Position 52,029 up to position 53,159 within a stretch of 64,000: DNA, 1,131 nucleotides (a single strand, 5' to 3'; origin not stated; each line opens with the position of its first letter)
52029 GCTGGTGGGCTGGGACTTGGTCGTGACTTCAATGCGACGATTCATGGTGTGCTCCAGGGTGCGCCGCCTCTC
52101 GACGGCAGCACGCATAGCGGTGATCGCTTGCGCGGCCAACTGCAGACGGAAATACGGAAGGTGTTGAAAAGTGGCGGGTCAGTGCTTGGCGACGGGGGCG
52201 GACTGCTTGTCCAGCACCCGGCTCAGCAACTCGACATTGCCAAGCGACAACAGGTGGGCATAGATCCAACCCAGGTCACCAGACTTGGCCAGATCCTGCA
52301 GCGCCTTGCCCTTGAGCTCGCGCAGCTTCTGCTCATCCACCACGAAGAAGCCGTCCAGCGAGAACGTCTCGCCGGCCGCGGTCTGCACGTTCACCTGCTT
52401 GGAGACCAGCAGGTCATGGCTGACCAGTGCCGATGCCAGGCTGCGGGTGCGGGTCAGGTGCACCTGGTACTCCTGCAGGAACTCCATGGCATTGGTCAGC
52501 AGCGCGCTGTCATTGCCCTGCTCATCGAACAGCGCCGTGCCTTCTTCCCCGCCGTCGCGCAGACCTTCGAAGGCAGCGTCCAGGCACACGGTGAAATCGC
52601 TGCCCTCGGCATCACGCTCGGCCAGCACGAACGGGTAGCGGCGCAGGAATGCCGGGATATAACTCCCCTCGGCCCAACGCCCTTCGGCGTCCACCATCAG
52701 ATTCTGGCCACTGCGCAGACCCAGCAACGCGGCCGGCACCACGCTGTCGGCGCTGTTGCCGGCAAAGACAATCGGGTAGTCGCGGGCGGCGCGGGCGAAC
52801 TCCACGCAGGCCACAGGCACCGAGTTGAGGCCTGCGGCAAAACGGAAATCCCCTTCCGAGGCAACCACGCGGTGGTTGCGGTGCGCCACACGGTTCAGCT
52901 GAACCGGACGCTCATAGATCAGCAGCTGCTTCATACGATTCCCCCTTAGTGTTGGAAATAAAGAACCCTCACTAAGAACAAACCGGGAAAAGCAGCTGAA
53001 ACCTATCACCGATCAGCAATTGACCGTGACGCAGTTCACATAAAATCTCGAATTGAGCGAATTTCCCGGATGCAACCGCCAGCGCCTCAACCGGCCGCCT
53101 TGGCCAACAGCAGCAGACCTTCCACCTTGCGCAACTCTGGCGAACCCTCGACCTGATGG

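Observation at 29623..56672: Co-oriented ECF sigma / TPR Ser-Thr kinase / SapC / giant TpsA / TpsB block wedged between recQ and the tol-pal-queEC-tRNA-Lys cluster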

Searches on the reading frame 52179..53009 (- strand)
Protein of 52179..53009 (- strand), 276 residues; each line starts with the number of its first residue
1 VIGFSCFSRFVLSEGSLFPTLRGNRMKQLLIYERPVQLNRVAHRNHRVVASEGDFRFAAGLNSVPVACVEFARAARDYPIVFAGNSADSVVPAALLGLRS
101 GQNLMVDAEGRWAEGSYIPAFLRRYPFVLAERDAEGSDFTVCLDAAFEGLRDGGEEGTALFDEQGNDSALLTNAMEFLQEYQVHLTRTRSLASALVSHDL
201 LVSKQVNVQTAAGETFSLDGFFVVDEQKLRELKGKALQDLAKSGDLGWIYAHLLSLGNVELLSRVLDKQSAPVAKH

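Call 4: search_protein_families(library=pfam, proteins=[window:52179-53009:-])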
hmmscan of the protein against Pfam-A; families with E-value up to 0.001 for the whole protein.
window:52179-53009:- (276 aa): 1 family
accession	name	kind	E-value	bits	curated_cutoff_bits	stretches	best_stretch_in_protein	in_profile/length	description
PF07277.16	SapC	-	7.9e-71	238.6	28.9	1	38-260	1-218/220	SapC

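Call 8: search_protein_families(library=ncbifam, proteins=[window:52179-53009:-], max_evalue=0.01)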
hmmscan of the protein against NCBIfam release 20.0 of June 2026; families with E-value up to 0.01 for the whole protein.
window:52179-53009:- (276 aa): 0 families

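Call 10: find_encoding_contigs(protein=window:52179-52934:-, flank=10000, max_places=10)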
Protein window:52179-52934:- (251 aa): 6 contigs read that carry it; 6 places shown.
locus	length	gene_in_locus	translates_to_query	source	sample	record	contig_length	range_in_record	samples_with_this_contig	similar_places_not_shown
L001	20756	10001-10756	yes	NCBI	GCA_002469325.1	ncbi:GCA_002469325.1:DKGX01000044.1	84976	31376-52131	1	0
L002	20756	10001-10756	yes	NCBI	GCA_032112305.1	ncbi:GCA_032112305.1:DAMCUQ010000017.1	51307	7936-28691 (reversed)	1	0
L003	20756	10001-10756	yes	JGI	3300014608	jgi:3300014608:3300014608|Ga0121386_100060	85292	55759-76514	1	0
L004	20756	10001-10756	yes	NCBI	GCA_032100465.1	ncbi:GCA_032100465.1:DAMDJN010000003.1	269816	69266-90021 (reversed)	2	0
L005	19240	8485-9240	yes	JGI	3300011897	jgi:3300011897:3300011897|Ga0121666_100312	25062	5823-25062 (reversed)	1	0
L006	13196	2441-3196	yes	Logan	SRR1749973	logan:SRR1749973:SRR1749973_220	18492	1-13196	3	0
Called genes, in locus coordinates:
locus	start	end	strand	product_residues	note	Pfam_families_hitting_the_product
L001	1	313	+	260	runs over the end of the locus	PF01618:MotA_ExbB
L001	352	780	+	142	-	PF02472:ExbD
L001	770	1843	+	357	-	PF13103:TonB_2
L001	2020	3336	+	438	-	PF04052:TolB_N, PF10647:Gmad1 (faint), PF26550:Tricorn_2nd, PF00930:DPPIV_N (faint), PF07676:PD40, PF26549:Tricorn_N, PF07676:PD40, PF26549:Tricorn_N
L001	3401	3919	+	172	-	PF00691:OmpA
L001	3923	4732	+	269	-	PF13428:TPR_14 (faint), PF14559:TPR_19 (faint), PF16331:TolA_bind_tri, PF07719:TPR_2 (faint), PF13424:TPR_12 (faint), PF13525:YfiO, PF13432:TPR_16 (weak), PF13174:TPR_6 (weak)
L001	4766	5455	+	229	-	PF04055:Radical_SAM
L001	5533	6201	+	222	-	PF00733:Asn_synthase, PF06508:QueC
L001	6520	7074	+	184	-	PF07638:Sigma70_ECF, PF08281:Sigma70_r4_2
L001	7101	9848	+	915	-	PF00069:Pkinase, PF07714:PK_Tyr_Ser-Thr, PF03109:ABC1, PF00515:TPR_1 (faint), PF07719:TPR_2 (faint), PF17874:TPR_MalT, PF13424:TPR_12 (weak), PF17874:TPR_MalT (weak), +2 more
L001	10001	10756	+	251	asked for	PF07277:SapC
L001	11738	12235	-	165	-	-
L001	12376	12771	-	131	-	-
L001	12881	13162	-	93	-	-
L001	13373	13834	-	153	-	-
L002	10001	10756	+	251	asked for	PF07277:SapC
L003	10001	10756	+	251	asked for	PF07277:SapC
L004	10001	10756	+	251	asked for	PF07277:SapC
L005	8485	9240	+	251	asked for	PF07277:SapC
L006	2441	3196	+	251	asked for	PF07277:SapC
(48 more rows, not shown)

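Call 11: find_homologous_proteins(query=window:52179-52934:-, max_evalue=1e-10)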
Query window:52179-52934:- (251 aa): 802 proteins with E <= 1e-10 among 3660 candidates; the best 120 are listed.
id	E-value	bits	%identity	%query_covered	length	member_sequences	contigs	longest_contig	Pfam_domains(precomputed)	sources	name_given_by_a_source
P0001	1.4e-158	544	99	100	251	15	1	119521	PF07277.17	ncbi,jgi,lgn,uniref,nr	ncbi:SapC family protein [Stenotrophomonas sp.]|uniref:SapC family protein n=1 Tax=Stenotrophomonas 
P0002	9.6e-146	502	90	100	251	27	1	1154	PF07277.17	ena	-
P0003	1.6e-144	498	88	100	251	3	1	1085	PF07277.17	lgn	-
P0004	9.6e-142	489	86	100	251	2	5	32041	PF07277.17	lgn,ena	-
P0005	1.6e-141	488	88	100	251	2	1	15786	PF07277.17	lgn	-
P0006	1.6e-132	459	81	100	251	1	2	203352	PF07277.17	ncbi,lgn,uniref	ncbi:MAG: SapC family protein [Stenotrophomonas sp.]|uniref:SapC family protein n=1 Tax=Stenotrophom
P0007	2.5e-132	458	80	100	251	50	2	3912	PF07277.17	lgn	-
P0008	1.6e-131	455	80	100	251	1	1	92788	PF07277.17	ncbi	ncbi:MAG: SapC family protein [Stenotrophomonas sp.]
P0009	6.3e-130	450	80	100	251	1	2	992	PF07277.17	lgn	-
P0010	2.4e-126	438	77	100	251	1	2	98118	PF07277.17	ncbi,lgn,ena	-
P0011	5.0e-126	437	78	100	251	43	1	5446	PF07277.17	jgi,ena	-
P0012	1.0e-125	436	78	100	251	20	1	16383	PF07277.17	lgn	-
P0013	7.7e-118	411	75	100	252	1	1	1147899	PF07277.17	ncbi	ncbi:SapC family protein [Luteimonas sp. e5]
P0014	1.3e-113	397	73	100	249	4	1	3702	PF07277.17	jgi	-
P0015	7.3e-112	391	70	99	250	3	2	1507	PF07277.17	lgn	-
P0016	3.8e-110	385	72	99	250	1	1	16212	PF07277.17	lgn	-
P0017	6.5e-110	385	70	98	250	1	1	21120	PF07277.17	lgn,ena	-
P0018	2.9e-105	369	68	100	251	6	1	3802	PF07277.17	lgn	-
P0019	7.0e-105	368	67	98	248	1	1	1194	PF07277.17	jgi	jgi:hypothetical protein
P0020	7.8e-105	368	69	100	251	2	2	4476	PF07277.17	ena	-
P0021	1.9e-104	367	69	95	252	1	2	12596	PF07277.17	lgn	-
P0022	1.6e-103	364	67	94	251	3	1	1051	PF07277.17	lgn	-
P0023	3.2e-100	353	66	95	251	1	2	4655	PF07277.17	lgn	-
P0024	7.2e-96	339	63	98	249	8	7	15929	PF07277.17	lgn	-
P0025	2.6e-95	337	65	97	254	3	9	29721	PF07277.17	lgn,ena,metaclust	metaclust:\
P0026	2.1e-93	331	63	98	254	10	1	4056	PF07277.17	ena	-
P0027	3.7e-93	330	65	100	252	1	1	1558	PF07277.17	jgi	jgi:hypothetical protein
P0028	1.6e-92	328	65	97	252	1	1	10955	PF07277.17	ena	-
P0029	2.7e-92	327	65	97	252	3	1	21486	PF07277.17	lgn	-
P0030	2.9e-92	327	64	97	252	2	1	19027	PF07277.17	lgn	-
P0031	3.4e-92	327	63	100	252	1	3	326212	PF07277.17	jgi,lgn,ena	-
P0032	2.3e-91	324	63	98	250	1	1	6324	PF07277.17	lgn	-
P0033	2.8e-90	320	64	96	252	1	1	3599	PF07277.17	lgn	-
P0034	8.3e-90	319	62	98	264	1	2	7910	PF07277.17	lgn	-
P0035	1.2e-88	315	63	95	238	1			PF07277.17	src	-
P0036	2.5e-88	314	61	98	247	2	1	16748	PF07277.17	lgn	-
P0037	4.1e-88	313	63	98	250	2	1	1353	PF07277.17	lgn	-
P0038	1.2e-87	312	61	98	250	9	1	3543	PF07277.17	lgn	-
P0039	2.6e-87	311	60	98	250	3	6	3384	PF07277.17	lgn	-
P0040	3.3e-87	310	60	100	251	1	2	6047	PF07277.17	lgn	-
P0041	5.7e-87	310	61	98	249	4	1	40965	PF07277.17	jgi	-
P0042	1.7e-86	308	60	100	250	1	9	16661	PF07277.17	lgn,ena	-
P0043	3.0e-86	307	59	100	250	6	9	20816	PF07277.17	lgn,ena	-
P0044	3.8e-86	307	60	97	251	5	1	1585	PF07277.17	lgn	-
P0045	4.4e-86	307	59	100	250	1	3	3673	PF07277.17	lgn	-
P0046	6.1e-86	306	59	100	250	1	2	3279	PF07277.17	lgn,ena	-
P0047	1.3e-85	305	60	96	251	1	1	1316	PF07277.17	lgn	-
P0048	4.2e-85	303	59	100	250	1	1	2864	PF07277.17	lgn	-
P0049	8.4e-85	303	62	96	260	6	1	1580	PF07277.17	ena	-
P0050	2.4e-84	301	60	100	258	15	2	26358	PF07277.17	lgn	-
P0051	6.6e-84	300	61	96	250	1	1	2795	PF07277.17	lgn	-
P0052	9.4e-84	299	59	98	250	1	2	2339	PF07277.17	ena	-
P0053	5.3e-83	297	58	98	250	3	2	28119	PF07277.17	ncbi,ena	-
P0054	2.0e-80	288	59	98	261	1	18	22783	PF07277.17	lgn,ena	-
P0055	5.0e-80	287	59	98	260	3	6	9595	PF07277.17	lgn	-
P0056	6.1e-80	287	58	97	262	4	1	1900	PF07277.17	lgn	-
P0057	2.3e-79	285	60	94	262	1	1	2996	PF07277.17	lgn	-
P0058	4.0e-78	281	56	98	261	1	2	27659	PF07277.17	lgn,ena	-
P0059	4.8e-78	280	57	98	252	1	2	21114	PF07277.17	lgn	-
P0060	6.2e-77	277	55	99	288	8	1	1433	PF07277.17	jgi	-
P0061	2.1e-76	275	56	96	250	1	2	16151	PF07277.17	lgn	-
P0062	6.6e-76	273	56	97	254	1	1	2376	PF07277.17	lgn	-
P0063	3.2e-72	261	53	98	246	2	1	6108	PF07277.17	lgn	-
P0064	6.2e-72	260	53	99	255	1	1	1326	PF07277.17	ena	-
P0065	1.2e-71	259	51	97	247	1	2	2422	PF07277.17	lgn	-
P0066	3.0e-71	258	53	98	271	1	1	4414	PF07277.17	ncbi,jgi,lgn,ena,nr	ncbi:MAG TPA: SapC family protein [Gammaproteobacteria bacterium]|nr:SapC family protein [Gammaprote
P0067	5.0e-71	257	52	98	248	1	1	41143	PF07277.17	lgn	-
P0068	8.7e-70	253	53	98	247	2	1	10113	PF07277.17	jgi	jgi:hypothetical protein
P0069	1.2e-68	250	50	97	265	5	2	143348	PF07277.17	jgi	jgi:hypothetical protein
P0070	1.4e-68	249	50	98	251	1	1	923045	PF07277.17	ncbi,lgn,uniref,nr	ncbi:SapC protein [Luteibacter sp. OK325]|uniref:SapC family protein n=1 Tax=Luteibacter sp. OK325 T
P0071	1.6e-68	249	51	97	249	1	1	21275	PF07277.17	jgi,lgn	jgi:hypothetical protein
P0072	2.1e-68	249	52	96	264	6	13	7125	PF07277.17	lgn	-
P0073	2.5e-68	249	52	96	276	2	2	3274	PF07277.17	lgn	-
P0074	3.7e-68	248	50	99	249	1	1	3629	PF07277.17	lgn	-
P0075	3.8e-68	248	49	97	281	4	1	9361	PF07277.17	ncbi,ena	-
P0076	4.4e-68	248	53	94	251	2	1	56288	PF07277.17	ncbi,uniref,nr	ncbi:SapC family protein [Fulvimonas sp. R45]|uniref:SapC family protein n=1 Tax=Fulvimonas sp. R45 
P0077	6.9e-68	247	52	96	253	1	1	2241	PF07277.17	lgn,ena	-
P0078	1.0e-67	247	50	96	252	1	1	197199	PF07277.17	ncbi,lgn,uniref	ncbi:SapC family protein [Dyella sp. 2RAB6]|uniref:SapC family protein n=1 Tax=Dyella sp. 2RAB6 TaxI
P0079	1.0e-67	247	51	97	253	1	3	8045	PF07277.17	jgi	jgi:hypothetical protein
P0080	1.1e-67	246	50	100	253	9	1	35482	PF07277.17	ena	-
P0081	1.1e-67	246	52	95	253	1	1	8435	PF07277.17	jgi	-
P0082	1.4e-67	246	50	97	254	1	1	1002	PF07277.17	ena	-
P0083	1.4e-67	246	50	97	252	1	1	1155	PF07277.17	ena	-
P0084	1.4e-67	246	51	97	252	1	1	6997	PF07277.17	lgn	-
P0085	1.6e-67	246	54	98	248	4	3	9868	PF07277.17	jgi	jgi:hypothetical protein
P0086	1.8e-67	246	51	96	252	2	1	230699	PF07277.17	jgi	jgi:hypothetical protein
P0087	1.9e-67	246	50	96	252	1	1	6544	PF07277.17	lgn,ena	-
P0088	2.0e-67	246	53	93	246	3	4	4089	PF07277.17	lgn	-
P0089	2.1e-67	246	51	96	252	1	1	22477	PF07277.17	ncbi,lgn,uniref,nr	ncbi:multidrug transporter [Frateuria sp. Soil773]|uniref:SapC family protein n=1 Tax=Frateuria sp. 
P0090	2.6e-67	245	52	95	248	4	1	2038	PF07277.17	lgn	-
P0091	2.7e-67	245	50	98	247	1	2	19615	PF07277.17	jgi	jgi:hypothetical protein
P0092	2.7e-67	245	50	97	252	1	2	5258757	PF07277.17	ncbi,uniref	ncbi:SapC family protein [Dyella marensis]|uniref:SapC family protein n=1 Tax=Dyella marensis TaxID=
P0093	2.7e-67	245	50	97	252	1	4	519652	PF07277.17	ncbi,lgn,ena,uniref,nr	ncbi:hypothetical protein FHW84_004393 [Dyella sp. SG562]|uniref:SapC family protein n=1 Tax=unclass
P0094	3.1e-67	245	51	98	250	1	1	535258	PF07277.17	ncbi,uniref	ncbi:SapC family protein [Fulvimonas yonginensis]|uniref:SapC family protein n=1 Tax=Fulvimonas yong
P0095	3.6e-67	245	52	96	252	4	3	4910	PF07277.17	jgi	jgi:hypothetical protein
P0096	4.4e-67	245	50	96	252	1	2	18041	PF07277.17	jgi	-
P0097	5.1e-67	244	50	96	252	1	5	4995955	PF07277.17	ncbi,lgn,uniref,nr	ncbi:SapC family protein [Dyella sp. BiH032]|uniref:SapC family protein n=1 Tax=Dyella sp. BiH032 Ta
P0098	5.1e-67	244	50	98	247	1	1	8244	PF07277.17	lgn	-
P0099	6.5e-67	244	52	95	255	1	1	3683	PF07277.17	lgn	-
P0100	7.0e-67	244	50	96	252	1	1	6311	PF07277.17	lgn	-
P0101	7.1e-67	244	49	98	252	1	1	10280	PF07277.17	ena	-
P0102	8.8e-67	244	50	96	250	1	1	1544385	PF07277.17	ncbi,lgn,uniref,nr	ncbi:SapC protein [Dyella sp. OK004]|uniref:SapC family protein n=1 Tax=Dyella sp. OK004 TaxID=18552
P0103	9.0e-67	243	50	98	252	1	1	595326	PF07277.17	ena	-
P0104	9.0e-67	243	52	96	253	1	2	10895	PF07277.17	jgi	jgi:hypothetical protein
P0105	1.0e-66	243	49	98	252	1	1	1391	PF07277.17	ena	-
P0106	1.2e-66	243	49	97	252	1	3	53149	PF07277.17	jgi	-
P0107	1.3e-66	243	49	97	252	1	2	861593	PF07277.17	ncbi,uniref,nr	ncbi:SapC family protein [Dyella sp. LX-66]|uniref:SapC family protein n=1 Tax=unclassified Dyella T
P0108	1.4e-66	243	49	98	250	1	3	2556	PF07277.17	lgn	-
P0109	1.5e-66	243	49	97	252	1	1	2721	PF07277.17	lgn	-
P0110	2.0e-66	242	49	97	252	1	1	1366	PF07277.17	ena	-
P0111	2.0e-66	242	49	100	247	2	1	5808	PF07277.17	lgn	-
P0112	2.2e-66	242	50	97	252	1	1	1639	PF07277.17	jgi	jgi:hypothetical protein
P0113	3.3e-66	242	49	96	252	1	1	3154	PF07277.17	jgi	jgi:hypothetical protein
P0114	3.6e-66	242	49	97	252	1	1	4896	PF07277.17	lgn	-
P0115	3.8e-66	241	49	97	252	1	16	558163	PF07277.17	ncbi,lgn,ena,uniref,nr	ncbi:SapC family protein [Dyella marensis]|uniref:SapC protein n=1 Tax=Dyella marensis TaxID=500610 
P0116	4.7e-66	241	49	97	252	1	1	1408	PF07277.17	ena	-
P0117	5.3e-66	241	51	97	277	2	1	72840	PF07277.17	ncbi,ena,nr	ncbi:MAG TPA: SapC family protein [Gammaproteobacteria bacterium]|nr:SapC family protein [Gammaprote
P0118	6.3e-66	241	49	96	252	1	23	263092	PF07277.17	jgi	jgi:hypothetical protein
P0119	6.3e-66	241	50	96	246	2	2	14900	PF07277.17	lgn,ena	-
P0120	6.3e-66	241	49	96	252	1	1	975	PF07277.17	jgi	-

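Call 13: find_related_loci(query=A1, collection=genome_contigs, flank=10000)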
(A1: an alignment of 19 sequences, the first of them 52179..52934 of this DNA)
Query A1 (251 aa) in genome_contigs; peptide patterns used: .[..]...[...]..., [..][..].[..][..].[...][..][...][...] (x = any residue, [..] = any of these).
600 stretches matched a pattern (row limit reached: there are more); 580 encode a relative of the query (tblastn E <= 1e-3); the best 80 are kept; 80 distinct loci.
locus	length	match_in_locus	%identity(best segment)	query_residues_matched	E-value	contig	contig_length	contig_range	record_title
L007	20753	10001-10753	78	1-251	2e-126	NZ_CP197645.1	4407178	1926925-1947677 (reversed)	Stenotrophomonas sp. PUT21 chromosome, complete genome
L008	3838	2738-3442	54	2-238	2e-77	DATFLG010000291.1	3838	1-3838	MAG TPA_asm: Gammaproteobacteria bacterium isolate SMAG_U9191 k141_340363, whole genome shotgun sequence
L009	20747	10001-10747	52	3-250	2e-76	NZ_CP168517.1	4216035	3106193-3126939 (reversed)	Luteibacter sp. Lutesp34 strain CT11-34 chromosome, complete genome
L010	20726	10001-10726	50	3-246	1e-74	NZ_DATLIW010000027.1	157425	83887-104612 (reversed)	MAG: Luteibacter sp. isolate SMAG_U13679 k141_48332, whole genome shotgun sequence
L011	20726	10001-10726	51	1-244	2e-74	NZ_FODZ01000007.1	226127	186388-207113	Luteibacter sp. UNC138MFCol5.1, whole genome shotgun sequence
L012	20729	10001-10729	50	1-245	6e-74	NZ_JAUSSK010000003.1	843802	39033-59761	Luteibacter jiangsuensis strain CC60 Ga0466890_03, whole genome shotgun sequence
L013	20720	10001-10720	51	1-242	1e-73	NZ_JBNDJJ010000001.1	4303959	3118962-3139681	Luteibacter sp. W1I16 Ga0505361_01, whole genome shotgun sequence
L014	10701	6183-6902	51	1-242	1e-73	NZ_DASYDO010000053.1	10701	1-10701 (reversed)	MAG: Luteibacter sp. isolate SMAG_U4961 k141_2549751, whole genome shotgun sequence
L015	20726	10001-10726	50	1-244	3e-73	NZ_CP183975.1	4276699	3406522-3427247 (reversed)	Luteibacter sp. E-22 chromosome, complete genome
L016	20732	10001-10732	50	1-244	5e-73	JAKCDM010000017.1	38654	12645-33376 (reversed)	MAG: Proteobacteria bacterium isolate ZJ1.bin68 NODE_1163_length_38654_cov_15.809329, whole genome shotgun sequence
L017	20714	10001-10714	50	3-242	1e-72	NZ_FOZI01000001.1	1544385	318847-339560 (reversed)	Dyella sp. OK004, whole genome shotgun sequence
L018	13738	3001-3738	51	3-244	2e-72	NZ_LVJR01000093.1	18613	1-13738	Rhodanobacter sp. FW104-R8 contig70, whole genome shotgun sequence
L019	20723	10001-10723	48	3-244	1e-72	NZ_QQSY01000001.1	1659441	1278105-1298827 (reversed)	Dyella solisilvae strain DHG54 scaffold1, whole genome shotgun sequence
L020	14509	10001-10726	50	3-246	1e-72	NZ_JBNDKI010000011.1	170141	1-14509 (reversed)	Luteibacter sp. 621 Ga0502207_11, whole genome shotgun sequence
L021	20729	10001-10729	49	3-246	4e-72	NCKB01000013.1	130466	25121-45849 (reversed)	MAG: Lysobacterales bacterium 15-68-25 04302015_15_scaffold_15, whole genome shotgun sequence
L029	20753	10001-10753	47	1-251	8e-71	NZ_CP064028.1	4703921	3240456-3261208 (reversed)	Dyella halodurans strain DHOG02 chromosome, complete genome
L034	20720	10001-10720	51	1-244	2e-70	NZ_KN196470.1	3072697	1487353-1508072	Oleiagrimonas soli strain 3.5X scaffold1, whole genome shotgun sequence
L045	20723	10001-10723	51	3-245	7e-73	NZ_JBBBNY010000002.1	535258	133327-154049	Fulvimonas yonginensis strain KACC 16952 NODE_2_length_535258_cov_112.535551, whole genome shotgun sequence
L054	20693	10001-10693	47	3-235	5e-68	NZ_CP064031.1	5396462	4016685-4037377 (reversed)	Dyella acidisoli strain 4MZ03 chromosome, complete genome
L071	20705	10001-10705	45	1-243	9e-66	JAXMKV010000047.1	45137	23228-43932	MAG: Gallionella sp. isolate L4_concoct.bin.0_sub k141_137855, whole genome shotgun sequence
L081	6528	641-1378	47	1-250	2e-64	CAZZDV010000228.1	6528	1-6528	MAG TPA_asm: uncultured Bordetella sp. isolate SRP128246_co1_109 genome assembly, contig: NODE_32434_length_6528_cov_13.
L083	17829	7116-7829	47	1-242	3e-64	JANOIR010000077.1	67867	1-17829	MAG: Vicinamibacteraceae bacterium isolate SOY_63_metabat_174 SOY_63_k141_1633530, whole genome shotgun sequence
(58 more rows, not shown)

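Call 17: find_encoding_contigs(protein=P0006, flank=10000, max_places=2)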
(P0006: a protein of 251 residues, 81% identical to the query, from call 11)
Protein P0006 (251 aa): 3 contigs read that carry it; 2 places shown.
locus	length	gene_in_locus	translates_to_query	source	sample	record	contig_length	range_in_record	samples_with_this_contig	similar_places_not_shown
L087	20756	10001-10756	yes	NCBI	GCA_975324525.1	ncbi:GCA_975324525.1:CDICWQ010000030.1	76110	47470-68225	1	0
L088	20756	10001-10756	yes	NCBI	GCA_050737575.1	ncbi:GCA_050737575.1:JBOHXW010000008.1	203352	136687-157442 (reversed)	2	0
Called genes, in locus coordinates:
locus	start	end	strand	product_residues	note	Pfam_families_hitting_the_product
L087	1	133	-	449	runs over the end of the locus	PF02518:HATPase_c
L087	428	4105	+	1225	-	-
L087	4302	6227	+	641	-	PF00082:Peptidase_S8, PF04151:PPC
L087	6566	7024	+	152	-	PF07638:Sigma70_ECF, PF08281:Sigma70_r4_2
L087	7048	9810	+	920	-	PF00069:Pkinase, PF07714:PK_Tyr_Ser-Thr, PF13176:TPR_7 (faint), PF03109:ABC1, PF14559:TPR_19 (faint), PF24885:TPR_NPHP3 (faint), PF13424:TPR_12, PF17874:TPR_MalT (weak), +1 more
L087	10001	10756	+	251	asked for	PF07277:SapC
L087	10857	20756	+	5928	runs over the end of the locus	?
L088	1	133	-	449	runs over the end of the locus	PF02518:HATPase_c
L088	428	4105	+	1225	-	-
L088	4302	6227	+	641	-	PF00082:Peptidase_S8, PF04151:PPC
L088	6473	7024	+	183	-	PF07638:Sigma70_ECF, PF08281:Sigma70_r4_2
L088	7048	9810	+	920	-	PF00069:Pkinase, PF07714:PK_Tyr_Ser-Thr, PF13176:TPR_7 (faint), PF03109:ABC1, PF14559:TPR_19 (faint), PF24885:TPR_NPHP3 (faint), PF13424:TPR_12, PF17874:TPR_MalT (weak), +1 more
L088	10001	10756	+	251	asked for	PF07277:SapC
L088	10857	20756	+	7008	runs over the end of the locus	PF17758:Prot_ATP_ID_OB_N (faint)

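Call 18: find_encoding_contigs(protein=P0013, flank=10000, max_places=2)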
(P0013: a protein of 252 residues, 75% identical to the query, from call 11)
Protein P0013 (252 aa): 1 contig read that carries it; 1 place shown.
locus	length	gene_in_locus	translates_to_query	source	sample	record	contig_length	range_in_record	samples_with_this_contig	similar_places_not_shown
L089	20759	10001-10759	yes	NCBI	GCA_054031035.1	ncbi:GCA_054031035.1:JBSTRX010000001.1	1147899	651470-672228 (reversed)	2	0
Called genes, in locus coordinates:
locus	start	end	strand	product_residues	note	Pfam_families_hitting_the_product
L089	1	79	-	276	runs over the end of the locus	PF08543:Phos_pyr_kin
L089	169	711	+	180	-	PF00383:dCMP_cyt_deam_1, PF14437:MafB19-deam, PF14439:Bd3614-deam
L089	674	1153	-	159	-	PF11026:DUF2721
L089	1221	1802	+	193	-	PF00929:RNase_T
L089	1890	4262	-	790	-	PF01326:PPDK_N, PF00391:PEP-utilizers, PF02896:PEP-utilizers_C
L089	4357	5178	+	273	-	PF03618:Kinase-PPPase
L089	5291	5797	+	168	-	PF06853:DUF1249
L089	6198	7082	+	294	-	PF07638:Sigma70_ECF, PF08281:Sigma70_r4_2 (weak)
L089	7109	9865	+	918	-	PF07719:TPR_2 (faint), PF00069:Pkinase, PF07714:PK_Tyr_Ser-Thr, PF03109:ABC1, PF17874:TPR_MalT (weak), PF24885:TPR_NPHP3 (weak), PF13374:TPR_10 (weak), PF13424:TPR_12, +3 more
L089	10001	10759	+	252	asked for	PF07277:SapC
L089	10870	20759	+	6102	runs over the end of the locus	-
